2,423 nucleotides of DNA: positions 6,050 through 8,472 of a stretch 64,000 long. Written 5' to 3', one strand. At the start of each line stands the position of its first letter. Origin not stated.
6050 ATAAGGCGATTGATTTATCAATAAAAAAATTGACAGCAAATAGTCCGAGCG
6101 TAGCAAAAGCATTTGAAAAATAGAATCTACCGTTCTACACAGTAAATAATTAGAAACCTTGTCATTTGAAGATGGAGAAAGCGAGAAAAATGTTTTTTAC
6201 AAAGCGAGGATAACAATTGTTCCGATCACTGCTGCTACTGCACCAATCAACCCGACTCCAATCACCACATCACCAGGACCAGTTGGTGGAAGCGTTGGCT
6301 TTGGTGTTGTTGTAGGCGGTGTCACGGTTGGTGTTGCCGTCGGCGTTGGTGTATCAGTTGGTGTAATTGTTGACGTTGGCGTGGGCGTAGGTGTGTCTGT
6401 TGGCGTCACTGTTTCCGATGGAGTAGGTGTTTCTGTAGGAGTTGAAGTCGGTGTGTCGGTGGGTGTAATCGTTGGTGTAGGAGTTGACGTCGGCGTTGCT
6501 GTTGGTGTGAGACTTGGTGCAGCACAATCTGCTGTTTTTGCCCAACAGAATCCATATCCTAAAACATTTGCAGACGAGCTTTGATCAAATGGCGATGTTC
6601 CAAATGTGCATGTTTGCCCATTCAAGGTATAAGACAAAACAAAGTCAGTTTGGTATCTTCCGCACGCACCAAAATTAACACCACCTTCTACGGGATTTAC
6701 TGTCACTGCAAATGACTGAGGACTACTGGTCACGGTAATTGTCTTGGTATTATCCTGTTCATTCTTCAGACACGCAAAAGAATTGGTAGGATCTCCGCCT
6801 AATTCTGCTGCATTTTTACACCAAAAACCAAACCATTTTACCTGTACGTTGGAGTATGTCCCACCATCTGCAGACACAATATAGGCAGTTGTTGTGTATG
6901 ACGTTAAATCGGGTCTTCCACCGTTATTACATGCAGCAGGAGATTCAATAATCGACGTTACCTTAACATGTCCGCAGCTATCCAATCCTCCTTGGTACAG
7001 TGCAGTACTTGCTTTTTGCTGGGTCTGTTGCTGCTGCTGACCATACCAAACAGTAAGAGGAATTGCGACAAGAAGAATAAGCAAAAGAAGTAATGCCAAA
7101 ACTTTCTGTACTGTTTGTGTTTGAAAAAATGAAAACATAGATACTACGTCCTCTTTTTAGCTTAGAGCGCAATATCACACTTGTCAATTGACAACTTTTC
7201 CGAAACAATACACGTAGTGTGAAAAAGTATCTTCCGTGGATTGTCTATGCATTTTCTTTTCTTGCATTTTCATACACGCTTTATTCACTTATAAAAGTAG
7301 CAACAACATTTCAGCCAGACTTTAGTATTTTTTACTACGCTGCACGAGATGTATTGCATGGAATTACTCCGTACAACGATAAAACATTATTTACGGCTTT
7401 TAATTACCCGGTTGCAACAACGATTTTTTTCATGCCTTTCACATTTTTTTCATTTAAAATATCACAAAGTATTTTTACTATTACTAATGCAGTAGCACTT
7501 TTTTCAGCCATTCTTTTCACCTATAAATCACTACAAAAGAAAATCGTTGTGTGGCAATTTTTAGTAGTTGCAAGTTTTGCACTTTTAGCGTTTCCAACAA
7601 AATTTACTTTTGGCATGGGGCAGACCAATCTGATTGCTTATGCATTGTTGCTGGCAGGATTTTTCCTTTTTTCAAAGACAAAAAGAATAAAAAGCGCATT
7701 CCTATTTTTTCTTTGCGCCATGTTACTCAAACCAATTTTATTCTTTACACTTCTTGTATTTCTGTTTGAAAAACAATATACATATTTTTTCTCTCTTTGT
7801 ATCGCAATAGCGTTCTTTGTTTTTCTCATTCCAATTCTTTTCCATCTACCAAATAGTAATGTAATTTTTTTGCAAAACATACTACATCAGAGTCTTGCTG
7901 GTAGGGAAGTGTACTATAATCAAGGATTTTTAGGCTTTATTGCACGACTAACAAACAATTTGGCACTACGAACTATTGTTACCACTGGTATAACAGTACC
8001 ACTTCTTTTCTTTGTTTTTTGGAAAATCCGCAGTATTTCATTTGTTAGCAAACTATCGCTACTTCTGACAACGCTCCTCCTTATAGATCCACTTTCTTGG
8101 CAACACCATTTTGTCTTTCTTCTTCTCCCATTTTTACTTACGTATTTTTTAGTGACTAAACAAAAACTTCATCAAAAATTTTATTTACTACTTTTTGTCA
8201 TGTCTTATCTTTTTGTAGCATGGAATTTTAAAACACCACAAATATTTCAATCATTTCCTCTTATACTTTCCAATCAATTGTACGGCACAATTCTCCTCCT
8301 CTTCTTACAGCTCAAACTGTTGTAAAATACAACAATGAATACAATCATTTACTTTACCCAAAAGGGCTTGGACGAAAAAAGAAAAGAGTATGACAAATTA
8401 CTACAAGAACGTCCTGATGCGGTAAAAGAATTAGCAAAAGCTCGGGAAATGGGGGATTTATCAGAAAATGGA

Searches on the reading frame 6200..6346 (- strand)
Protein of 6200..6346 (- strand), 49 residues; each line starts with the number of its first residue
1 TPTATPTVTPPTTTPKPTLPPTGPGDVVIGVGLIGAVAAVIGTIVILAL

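Call 15: search_protein_families(library=ncbifam, proteins=[window:6200-6346:-], max_evalue=10)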
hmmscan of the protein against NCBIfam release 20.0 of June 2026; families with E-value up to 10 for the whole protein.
seq(49 aa): 1 family
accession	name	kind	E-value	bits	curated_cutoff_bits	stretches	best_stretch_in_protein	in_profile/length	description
NF053819.1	EF0750_LPXTG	subfamily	0.041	14.4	47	1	6-47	58-100/105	EF2685/EF0750 family sortase-dependent surface protein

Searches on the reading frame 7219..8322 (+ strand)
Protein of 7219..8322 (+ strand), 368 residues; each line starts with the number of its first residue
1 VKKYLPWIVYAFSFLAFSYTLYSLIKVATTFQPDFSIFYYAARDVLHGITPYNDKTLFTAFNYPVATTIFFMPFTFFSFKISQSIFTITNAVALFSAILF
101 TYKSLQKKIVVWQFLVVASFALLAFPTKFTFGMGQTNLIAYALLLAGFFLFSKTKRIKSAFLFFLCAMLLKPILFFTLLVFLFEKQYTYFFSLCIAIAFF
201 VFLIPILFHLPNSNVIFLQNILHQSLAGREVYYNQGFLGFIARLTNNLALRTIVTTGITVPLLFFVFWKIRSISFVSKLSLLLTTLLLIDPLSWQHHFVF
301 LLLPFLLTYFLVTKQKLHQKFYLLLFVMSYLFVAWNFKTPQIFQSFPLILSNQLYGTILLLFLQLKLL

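Call 65: search_protein_families(library=pfam, proteins=[window:7219-8322:+], max_evalue=0.001)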
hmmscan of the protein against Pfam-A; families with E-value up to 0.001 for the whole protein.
window:7219-8322:+ (368 aa): 1 family
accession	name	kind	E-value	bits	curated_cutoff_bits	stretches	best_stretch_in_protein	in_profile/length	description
PF09594.16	GT87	-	6.4e-14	52.7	25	1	61-288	1-234/237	Glycosyltransferase family 87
